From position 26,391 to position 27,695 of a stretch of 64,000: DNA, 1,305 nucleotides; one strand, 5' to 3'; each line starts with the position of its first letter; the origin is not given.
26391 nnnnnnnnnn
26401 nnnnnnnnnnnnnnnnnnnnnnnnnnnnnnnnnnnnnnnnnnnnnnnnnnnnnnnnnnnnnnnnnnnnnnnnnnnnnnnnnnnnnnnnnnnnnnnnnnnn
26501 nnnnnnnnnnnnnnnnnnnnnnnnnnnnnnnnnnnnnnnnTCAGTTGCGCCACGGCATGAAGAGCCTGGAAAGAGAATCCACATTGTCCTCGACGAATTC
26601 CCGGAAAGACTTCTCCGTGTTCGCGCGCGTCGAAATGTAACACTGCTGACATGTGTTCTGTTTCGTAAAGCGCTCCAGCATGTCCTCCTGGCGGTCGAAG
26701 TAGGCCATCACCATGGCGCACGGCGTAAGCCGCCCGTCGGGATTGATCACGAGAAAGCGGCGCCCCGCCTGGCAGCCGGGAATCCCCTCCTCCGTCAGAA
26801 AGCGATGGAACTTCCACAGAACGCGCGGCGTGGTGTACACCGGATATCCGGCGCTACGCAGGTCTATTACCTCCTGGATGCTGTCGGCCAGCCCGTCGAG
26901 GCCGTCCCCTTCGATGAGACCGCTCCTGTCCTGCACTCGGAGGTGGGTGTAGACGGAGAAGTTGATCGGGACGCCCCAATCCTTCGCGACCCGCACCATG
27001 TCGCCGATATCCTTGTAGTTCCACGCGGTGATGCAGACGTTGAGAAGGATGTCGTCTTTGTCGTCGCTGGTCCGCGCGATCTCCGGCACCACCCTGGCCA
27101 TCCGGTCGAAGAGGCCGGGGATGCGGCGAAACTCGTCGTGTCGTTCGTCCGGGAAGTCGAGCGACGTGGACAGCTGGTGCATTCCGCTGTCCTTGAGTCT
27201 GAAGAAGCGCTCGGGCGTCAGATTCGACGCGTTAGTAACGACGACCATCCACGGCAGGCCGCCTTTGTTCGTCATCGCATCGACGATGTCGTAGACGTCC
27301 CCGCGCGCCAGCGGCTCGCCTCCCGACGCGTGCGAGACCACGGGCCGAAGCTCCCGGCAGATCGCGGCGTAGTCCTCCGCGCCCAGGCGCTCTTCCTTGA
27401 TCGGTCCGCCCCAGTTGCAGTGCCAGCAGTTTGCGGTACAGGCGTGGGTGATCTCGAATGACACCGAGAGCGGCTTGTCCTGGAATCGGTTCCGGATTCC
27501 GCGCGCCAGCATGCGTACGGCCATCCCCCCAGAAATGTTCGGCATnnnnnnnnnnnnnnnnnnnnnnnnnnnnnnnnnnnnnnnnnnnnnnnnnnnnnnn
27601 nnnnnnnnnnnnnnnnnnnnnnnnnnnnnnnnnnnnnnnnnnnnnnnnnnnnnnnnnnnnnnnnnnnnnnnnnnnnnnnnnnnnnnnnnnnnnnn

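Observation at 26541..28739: Radical SAM/SPASM enzyme and DedA membrane protein separated by a 10-unit, 27-bp degenerate tandem array, adjacent to a three-tRNA cluster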

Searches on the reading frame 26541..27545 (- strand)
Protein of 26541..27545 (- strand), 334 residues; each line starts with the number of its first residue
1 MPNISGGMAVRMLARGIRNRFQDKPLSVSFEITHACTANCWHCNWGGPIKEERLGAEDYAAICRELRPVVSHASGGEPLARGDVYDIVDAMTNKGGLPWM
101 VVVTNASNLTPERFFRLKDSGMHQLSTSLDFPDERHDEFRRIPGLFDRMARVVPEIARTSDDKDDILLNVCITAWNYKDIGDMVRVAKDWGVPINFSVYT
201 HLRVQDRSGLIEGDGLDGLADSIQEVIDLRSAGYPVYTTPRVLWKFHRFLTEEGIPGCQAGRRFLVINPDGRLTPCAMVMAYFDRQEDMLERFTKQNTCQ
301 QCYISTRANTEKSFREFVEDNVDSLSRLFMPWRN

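Call 8: search_protein_families(library=pfam, proteins=[window:26541-27545:-], max_evalue=0.1)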
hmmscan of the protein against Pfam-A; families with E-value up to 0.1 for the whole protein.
window:26541-27545:- (334 aa): 2 families
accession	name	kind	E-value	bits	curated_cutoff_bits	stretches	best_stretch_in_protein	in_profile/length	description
PF04055.27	Radical_SAM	-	2.5e-12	47.7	29.5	1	31-154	2-134/166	Radical SAM superfamily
PF13186.11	SPASM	-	0.036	14.8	21.5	1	258-279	1-22/67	Iron-sulfur cluster-binding domain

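Call 9: search_protein_families(library=ncbifam, proteins=[window:26541-27545:-], max_evalue=0.1)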
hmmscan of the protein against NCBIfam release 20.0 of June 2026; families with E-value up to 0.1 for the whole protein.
window:26541-27545:- (334 aa): 42 families (the best 25 are shown)
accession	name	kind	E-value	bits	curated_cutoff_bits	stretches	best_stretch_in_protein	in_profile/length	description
TIGR04545.1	rSAM_ahbD_hemeb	equivalog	3.1e-21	76.2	500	1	28-192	2-167/339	heme b synthase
TIGR04053.2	TIGR04053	equivalog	7.3e-20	71.5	395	1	21-199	3-184/366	TIGR04053 family radical SAM/SPASM domain-containing protein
TIGR04055.1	rSAM_NirJ2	equivalog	5.3e-17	62.3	500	1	28-282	2-260/326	putative heme d1 biosynthesis radical SAM protein NirJ2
TIGR04133.1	rSAM_w_lipo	hypoth_equivalog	1.7e-16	60.1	425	1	18-279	15-282/350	TIGR04133 family radical SAM/SPASM protein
TIGR03962.1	mycofact_rSAM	equivalog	8.8e-16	58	265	1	22-286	8-269/339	mycofactocin radical SAM maturase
TIGR04347.1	pseudo_SAM_Halo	equivalog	4.9e-15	55.7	525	1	18-210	31-220/390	TIGR04347 family pseudo-SAM/SPASM protein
TIGR02109.1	PQQ_syn_pqqE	equivalog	2.1e-13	50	381.35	1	24-277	5-258/358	pyrroloquinoline quinone biosynthesis protein PqqE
TIGR02668.1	moaA_archaeal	equivalog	3.4e-13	49.2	325.25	1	26-189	10-175/303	GTP 3',8-cyclase MoaA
NF001199.0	PRK00164.2-1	equivalog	5.5e-13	48.7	231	1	18-192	4-180/308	GTP 3',8-cyclase MoaA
TIGR04466.1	rSAM_BlsE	equivalog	6.1e-13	48.9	400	1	31-192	8-167/327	cytosylglucuronate decarboxylase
TIGR04051.1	rSAM_NirJ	equivalog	3.6e-12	45.9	515.45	1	31-193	7-169/354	heme d1 biosynthesis radical SAM protein NirJ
TIGR04054.1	rSAM_NirJ1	equivalog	3.8e-12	45.5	650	1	27-193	37-203/387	putative heme d1 biosynthesis radical SAM protein NirJ1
TIGR02666.1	moaA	equivalog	1e-11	44.4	284.05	1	32-196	16-189/336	GTP 3',8-cyclase MoaA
TIGR03961.1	rSAM_PTO1314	hypoth_equivalog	1.2e-11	44.6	306.05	1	8-279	4-266/332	PTO1314 family radical SAM protein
TIGR04546.1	rSAM_ahbC_deAc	equivalog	1.5e-11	43.7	650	1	22-208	35-219/390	12,18-didecarboxysiroheme deacetylase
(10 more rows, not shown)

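Call 16: find_homologous_proteins(query=window:26541-27545:-)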
Query window:26541-27545:- (334 aa): 572 proteins with E <= 0.001 among 2254 candidates; the best 120 are listed.
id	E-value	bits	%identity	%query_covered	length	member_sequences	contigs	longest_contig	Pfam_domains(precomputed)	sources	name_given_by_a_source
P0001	4.3e-215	731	92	100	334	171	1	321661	PF04055.28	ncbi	-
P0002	1.4e-214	730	91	100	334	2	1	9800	PF04055.28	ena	-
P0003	3.1e-214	728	91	100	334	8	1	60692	PF04055.28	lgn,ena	-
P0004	3.9e-214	728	91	100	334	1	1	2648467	PF04055.28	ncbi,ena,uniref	ncbi:radical SAM protein [Candidatus Palauibacter sp.]|uniref:radical SAM protein n=1 Tax=Candidatus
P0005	1.9e-213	726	89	100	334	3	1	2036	PF04055.28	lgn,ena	-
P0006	3.2e-211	719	89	100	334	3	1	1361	PF04055.28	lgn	-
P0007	3.3e-209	712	88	100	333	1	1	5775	PF04055.28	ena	-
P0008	2.8e-206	702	89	98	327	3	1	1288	PF04055.28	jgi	jgi:MoaA/NifB/PqqE/SkfB family radical SAM enzyme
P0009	4.1e-201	685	84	100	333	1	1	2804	PF04055.28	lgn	-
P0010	9.0e-200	681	83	100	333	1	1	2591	PF04055.28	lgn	-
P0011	2.9e-199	679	82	100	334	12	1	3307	PF04055.28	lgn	-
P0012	1.7e-198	677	84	100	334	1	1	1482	PF04055.28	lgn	-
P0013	2.0e-198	676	84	100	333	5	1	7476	PF04055.28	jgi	-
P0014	4.5e-193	659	83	98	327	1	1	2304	PF04055.28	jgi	-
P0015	3.4e-187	640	80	99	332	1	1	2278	PF04055.28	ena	-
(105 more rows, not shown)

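Call 19: find_related_loci(query=A1, collection=genome_contigs, flank=6000)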
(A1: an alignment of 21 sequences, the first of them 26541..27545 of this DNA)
Query A1 (334 aa) in genome_contigs; peptide patterns used: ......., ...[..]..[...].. (x = any residue, [..] = any of these).
201 stretches matched a pattern; 155 encode a relative of the query (tblastn E <= 1e-3); the best 80 are kept; 80 distinct loci.
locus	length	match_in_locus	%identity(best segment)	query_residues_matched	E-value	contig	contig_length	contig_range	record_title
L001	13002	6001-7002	92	1-334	0e+0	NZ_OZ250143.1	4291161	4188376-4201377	MAG: Candidatus Palauibacter sp. isolate 48ff9d69-b9c1-46bb-834c-a9f20826d9c9 chromosome 1, complete sequence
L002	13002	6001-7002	91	1-334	0e+0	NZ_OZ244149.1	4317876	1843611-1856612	MAG: Candidatus Palauibacter sp. isolate 0d4ab03e-7888-48a4-aad6-e62ffb5e22cc chromosome 1, complete sequence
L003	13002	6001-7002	91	1-334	0e+0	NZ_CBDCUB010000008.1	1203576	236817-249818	MAG: Candidatus Palauibacter sp. isolate cc05a73e-5b7f-4338-bfa9-6e459683daed contig_8, whole genome shotgun sequence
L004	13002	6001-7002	92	1-334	0e+0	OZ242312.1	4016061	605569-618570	MAG: Gemmatimonadota bacterium isolate 199b9089-fb52-4512-a5e9-bc908b5c825e genome assembly, chromosome: 1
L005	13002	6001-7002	92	1-334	0e+0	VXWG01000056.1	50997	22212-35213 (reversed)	MAG: Candidatus Palauibacter irciniicola isolate SB0668_bin_12 NODE_320_length_50997_cov_24.341643, whole genome shotgun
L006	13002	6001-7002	91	1-334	0e+0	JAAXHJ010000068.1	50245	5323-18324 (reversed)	MAG: Candidatus Palauibacter poriticola isolate Plut_88886 unfiltered_Plut_88886_genomic_contig_717319, whole genome sho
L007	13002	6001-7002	91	1-334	0e+0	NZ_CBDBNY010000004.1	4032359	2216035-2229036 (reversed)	MAG: Candidatus Palauibacter sp. isolate 9c20def5-05d6-4f68-ae38-90b01f08d4a3 contig_3, whole genome shotgun sequence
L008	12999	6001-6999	92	1-333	0e+0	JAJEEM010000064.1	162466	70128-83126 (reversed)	MAG: Gemmatimonadetes bacterium isolate p16x34bins.34 k141_706863, whole genome shotgun sequence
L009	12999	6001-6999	92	1-333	0e+0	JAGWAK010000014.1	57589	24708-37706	MAG: Acidimicrobiia bacterium isolate 277c_5 scaffold_2821, whole genome shotgun sequence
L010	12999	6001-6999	92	1-333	0e+0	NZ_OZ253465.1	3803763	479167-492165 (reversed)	MAG: Candidatus Palauibacter sp. isolate 5c81fbdf-9277-4adf-92a3-ac9ea19f79ba chromosome 1, complete sequence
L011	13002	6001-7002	92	1-334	0e+0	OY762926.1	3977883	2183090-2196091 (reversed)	MAG: Gemmatimonadota bacterium isolate 6e3ee631-f785-49ea-85f7-2f24cfa146af genome assembly, chromosome: 1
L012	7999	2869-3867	92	1-333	0e+0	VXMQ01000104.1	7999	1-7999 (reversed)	MAG: Candidatus Palauibacter denitrificans isolate SB0661_bin_40 NODE_5259_length_7999_cov_77.782226, whole genome shotg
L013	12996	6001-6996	92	1-332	0e+0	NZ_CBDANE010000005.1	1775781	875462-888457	MAG: Candidatus Palauibacter sp. isolate 86f7a3db-c590-4dc5-8cab-a69d54639cc7 contig_5, whole genome shotgun sequence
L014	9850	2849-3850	91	1-334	0e+0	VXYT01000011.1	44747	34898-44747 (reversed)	MAG: Candidatus Palauibacter ramosifaciens isolate SB0670_bin_18 NODE_475_length_44747_cov_24.840374, whole genome shotg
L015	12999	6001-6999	92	1-333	0e+0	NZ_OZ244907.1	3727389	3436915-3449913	MAG: Candidatus Palauibacter sp. isolate c5de0401-b7dc-4d82-98b5-efbda7d568cc chromosome 1, complete sequence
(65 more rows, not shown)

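Call 27: find_encoding_contigs(protein=window:26541-27545:-, flank=3000, max_places=10)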
Protein window:26541-27545:- (334 aa): 1 contig read that carries it; 1 place shown.
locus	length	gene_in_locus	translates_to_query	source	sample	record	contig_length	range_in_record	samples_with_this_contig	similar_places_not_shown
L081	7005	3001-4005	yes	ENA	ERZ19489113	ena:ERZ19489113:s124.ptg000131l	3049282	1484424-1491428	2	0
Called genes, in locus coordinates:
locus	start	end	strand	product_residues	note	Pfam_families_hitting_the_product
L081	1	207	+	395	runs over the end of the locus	PF07497:Rho_RNA_bind, PF00006:ATP-synt_ab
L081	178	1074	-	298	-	PF00588:SpoU_methylase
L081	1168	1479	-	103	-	PF12773:DZR (weak), PF13240:Zn_Ribbon_1 (faint)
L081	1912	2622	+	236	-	-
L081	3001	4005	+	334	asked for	PF04055:Radical_SAM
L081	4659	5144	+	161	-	-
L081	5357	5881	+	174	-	-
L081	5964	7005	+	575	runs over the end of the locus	-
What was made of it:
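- L081 was found through an identical rSAM protein (call 27).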

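Call 36: search_solved_structures(query=A1, max_evalue=0.001)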
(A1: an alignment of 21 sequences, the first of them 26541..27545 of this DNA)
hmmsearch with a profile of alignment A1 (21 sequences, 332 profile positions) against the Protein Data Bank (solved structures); distinct sequences matched with E-value up to 0.001: 10.
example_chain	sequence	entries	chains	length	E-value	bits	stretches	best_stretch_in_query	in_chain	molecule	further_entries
7vob_C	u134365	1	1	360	9.9e-13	51.1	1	31-190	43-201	Cytosylglucuronate decarboxylase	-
7voc_C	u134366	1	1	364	1e-12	51.1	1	31-190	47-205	Cytosylglucuronate decarboxylase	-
6c8v_A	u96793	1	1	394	3.1e-08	36.3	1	19-275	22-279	Coenzyme PQQ synthesis protein E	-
7tol_A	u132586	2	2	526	2.3e-07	33.4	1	25-237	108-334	glycerol dibiphytanyl glycerol tetraether - macrocyclic archaeol synthase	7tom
2fb2_A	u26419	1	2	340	7.4e-07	31.8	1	16-199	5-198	Molybdenum cofactor biosynthesis protein A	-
1tv7_A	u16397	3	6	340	1.2e-06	31.1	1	26-199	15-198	Molybdenum cofactor biosynthesis protein A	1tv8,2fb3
6efn_A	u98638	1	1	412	8.7e-05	25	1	24-190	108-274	Sporulation killing factor maturation protein SkfB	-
9dfu_A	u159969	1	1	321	9.3e-05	24.9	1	20-186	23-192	Radical SAM core domain-containing protein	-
8wm2_A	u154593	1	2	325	0.00071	22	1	14-129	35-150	Fe-S radical SAM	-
7n7h_A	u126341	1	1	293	0.00084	21.8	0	24-181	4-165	VIPERIN-LIKE ENZYME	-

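Call 44: predict_structure(alignment_id=A1)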
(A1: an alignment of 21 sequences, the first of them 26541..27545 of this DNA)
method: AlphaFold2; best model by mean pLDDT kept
length: 334 residues; sequences in the alignment: 21
mean_pLDDT: 78.8   pTM: 0.80
mean pLDDT of the five models: 78.8, 77.0, 75.6, 75.2, 70.6
residues with pLDDT >= 90: 130; 70-90: 107; 50-70: 61; < 50: 36
segments of 3 or more residues with pLDDT < 50: 45-48, 202-212, 296-313
pLDDT, mean of each block of 10 residues (from residue 1): 68 88 87 71 50 87 93 87 94 87 93 96 93 91 94 94 87 88 98 85 44 70 97 92 81 59 79 67 72 53 46 54 66 55
secondary structure, 60 per line:
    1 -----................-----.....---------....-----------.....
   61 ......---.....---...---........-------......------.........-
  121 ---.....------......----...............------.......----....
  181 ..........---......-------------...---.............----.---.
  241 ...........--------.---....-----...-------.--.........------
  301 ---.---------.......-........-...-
elements in order: H6-21 E27-31 H41-44 H56-66 E70-74 H84-91 E99-104 H111-119 E124-128 H135-140 H145-159 E166-172 H177-190 E194-199 H219-231 H240-251 E264-267 E273-275 H286-294 H314-320 H322-329
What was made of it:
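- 26541..27545 (-): Radical SAM enzyme, 334 aa. It has CxxxCxxC (C36/C40/C43) and four invariant C-terminal Cys (C258, C276, C299, C302), which suggests one auxiliary cluster (twitch-like). It matches no characterised family. AF2 pLDDT is 78.8 (call 44).
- On Twitch-type radical SAM (one auxiliary cluster): The AF2 model is poor over 296-313 (call 44).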

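Call 47: fold_search(model_id=the predicted structure, library=pdb)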
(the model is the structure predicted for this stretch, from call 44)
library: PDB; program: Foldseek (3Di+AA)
matches with E <= 10: 1486; with E <= 0.001: 89
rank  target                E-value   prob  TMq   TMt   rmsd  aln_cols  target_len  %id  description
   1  7vob                  5.6e-13  1.00  0.54  0.55   4.7       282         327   21  The crystal structure of a Radical SAM Enzyme BlsE involved in the Biosynthesis of Blasticidin S (released 2022-05-04)
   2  6efn                  6.8e-11  1.00  0.57  0.50   3.8       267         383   18  Structure of a RiPP maturase, SkfB (released 2018-10-24)
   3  6c8v                  2.7e-10  1.00  0.53  0.57   9.1       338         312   14  X-ray structure of PqqE from Methylobacterium extorquens (released 2018-02-14)
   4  5v1s_B                4.1e-10  1.00  0.57  0.46   6.5       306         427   18  Crystal structure of Streptococcus suis SuiB bound to S-adenosylmethionine (released 2017-08-30)
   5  5v1t_A                7.4e-10  1.00  0.59  0.46   6.7       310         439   16  Crystal structure of Streptococcus suis SuiB bound to precursor peptide SuiA (released 2017-08-30)
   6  5why_A                1.4e-09  1.00  0.57  0.47  10.3       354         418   17  Structural Insights into Thioether Bond Formation in the Biosynthesis of Sactipeptides (released 2017-07-26)
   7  5v1q_B                1.4e-09  1.00  0.60  0.47   5.3       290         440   18  Crystal structure of Streptococcus suis SuiB (released 2017-08-30)
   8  2fb2_B                2.2e-09  1.00  0.56  0.57   7.3       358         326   15  Structure of the MoaA Arg17/266/268/Ala triple mutant (released 2006-05-09)
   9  5why_B                3.1e-09  1.00  0.56  0.46  11.3       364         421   16  Structural Insights into Thioether Bond Formation in the Biosynthesis of Sactipeptides (released 2017-07-26)
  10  5v1q_A                3.3e-09  1.00  0.59  0.48   6.4       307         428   18  Crystal structure of Streptococcus suis SuiB (released 2017-08-30)
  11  5v1s_A                5.4e-09  1.00  0.59  0.48   5.6       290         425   18  Crystal structure of Streptococcus suis SuiB bound to S-adenosylmethionine (released 2017-08-30)
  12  8vpo                  1.1e-08  1.00  0.55  0.43   7.6       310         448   14  X-Ray Crystal Structure of TigE from Paramaledivibacter caminithermalis (released 2024-02-07)
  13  8hzy_A                1.7e-08  1.00  0.52  0.40   9.9       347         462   18  The crystal structure of a Radical SAM Enzyme DesII (released 2024-07-10)
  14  1tv7_A                3.0e-08  1.00  0.56  0.58   7.5       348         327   16  Structure of the S-adenosylmethionine dependent Enzyme MoaA (released 2004-08-31)
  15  8hzv_C                4.9e-08  1.00  0.50  0.37  10.4       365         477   16  The crystal structure of a Radical SAM Enzyme DesII (released 2024-07-10)
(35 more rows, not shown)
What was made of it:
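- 26541..27545 (-): The best PDB fold matches are BlsE, SkfB, PqqE, SuiB and MoaA, at TM about 0.55 (call 47).
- On Twitch-type radical SAM (one auxiliary cluster): The twitch enzymes BlsE, SkfB and MoaA are among the top fold matches (call 47).
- Closest known: Twitch/SPASM radical SAM enzymes. Same: The best matches are BlsE (7vob), E 5.6e-13 by fold and 1e-12 by sequence (calls 36, 47).
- The fold resembles RiPP maturases such as SkfB, SuiB and PqqE, among others (call 47).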

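Call 56: search_protein_representatives(protein=window:26541-27545:-)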
Query: 334 residues. Proteins with E-value up to 0.001 (for the whole library): 7946; up to 1e-10: 574; up to 1e-30: 51. The best 150 are listed.
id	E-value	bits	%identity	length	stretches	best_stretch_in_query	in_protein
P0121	7.2e-128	442.8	59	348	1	3-328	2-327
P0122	7.5e-79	281.6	42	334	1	10-320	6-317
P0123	9.8e-78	277.9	43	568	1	4-325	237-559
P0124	9.2e-74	264.9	72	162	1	3-158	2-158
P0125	1.4e-73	264.3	71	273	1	3-168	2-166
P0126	1.3e-72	261.1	42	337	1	1-328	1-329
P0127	1.6e-70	254.2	42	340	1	1-322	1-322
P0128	2.3e-70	253.7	37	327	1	1-320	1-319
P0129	4.4e-63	229.8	39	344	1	9-325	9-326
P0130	1.1e-62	228.5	39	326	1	13-327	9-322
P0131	4.3e-57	210.1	57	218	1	108-277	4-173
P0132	7.1e-55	202.8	73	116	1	219-334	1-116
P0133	3.3e-52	194.0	71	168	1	63-188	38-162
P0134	1.6e-50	188.5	39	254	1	51-303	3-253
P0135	4.6e-49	183.7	44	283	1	14-221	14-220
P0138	7.5e-48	179.7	36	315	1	10-312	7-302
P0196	1.5e-25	106.3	24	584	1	13-308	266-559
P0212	8.3e-22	94.1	40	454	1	58-207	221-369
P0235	5.3e-19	84.8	44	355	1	11-147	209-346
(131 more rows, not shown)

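Call 57: search_protein_families(library=pfam, proteins=[P0123, P0196, P0122, P0126, P0128, P0212, P0235], max_evalue=0.01)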
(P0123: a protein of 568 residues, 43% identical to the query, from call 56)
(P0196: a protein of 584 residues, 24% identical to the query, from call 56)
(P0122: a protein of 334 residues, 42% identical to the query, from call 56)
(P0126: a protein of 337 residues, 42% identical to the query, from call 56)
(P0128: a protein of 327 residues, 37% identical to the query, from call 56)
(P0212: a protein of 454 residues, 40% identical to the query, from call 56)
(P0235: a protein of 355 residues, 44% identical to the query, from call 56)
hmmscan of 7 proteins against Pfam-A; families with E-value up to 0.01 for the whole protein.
P0123 (568 aa): 2 families
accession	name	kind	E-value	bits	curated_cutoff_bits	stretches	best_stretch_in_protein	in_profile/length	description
PF04055.27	Radical_SAM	-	5.1e-17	63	29.5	1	264-415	2-163/166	Radical SAM superfamily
PF09335.16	VTT_dom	-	3.4e-10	40.9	33.9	1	65-181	1-121/123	VTT domain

P0196 (584 aa): 4 families
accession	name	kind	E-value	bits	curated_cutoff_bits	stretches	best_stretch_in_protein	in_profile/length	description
PF04055.27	Radical_SAM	-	1.7e-15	58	29.5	1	283-436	1-165/166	Radical SAM superfamily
PF00483.29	NTP_transferase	-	7.3e-15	55.6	21.2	1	5-235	2-242/245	Nucleotidyl transferase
PF12804.13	NTP_transf_3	-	9e-13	49.1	27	1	5-133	1-120/160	MobA-like NTP transferase domain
PF01128.25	IspD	-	0.00038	20.7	27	1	5-235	3-219/221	2-C-methyl-D-erythritol 4-phosphate cytidylyltransferase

P0122 (334 aa): 1 family
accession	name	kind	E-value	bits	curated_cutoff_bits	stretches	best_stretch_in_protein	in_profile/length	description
PF04055.27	Radical_SAM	-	1.8e-19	71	29.5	1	26-139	1-121/166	Radical SAM superfamily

P0126 (337 aa): 1 family
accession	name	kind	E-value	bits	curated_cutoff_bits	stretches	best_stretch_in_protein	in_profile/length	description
PF04055.27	Radical_SAM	-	1.2e-16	61.8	29.5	1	31-184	2-164/166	Radical SAM superfamily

P0128 (327 aa): 1 family
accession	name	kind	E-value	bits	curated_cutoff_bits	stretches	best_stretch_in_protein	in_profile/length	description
PF04055.27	Radical_SAM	-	3.7e-21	76.4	29.5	1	31-184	2-165/166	Radical SAM superfamily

P0212 (454 aa): 1 family
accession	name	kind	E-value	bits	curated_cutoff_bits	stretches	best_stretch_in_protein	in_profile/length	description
PF04055.27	Radical_SAM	-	1.1e-06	29.4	29.5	1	224-344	35-161/166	Radical SAM superfamily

P0235 (355 aa): 1 family
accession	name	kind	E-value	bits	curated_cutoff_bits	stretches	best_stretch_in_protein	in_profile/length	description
PF04055.27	Radical_SAM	-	4.5e-10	40.4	29.5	1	298-340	79-121/166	Radical SAM superfamily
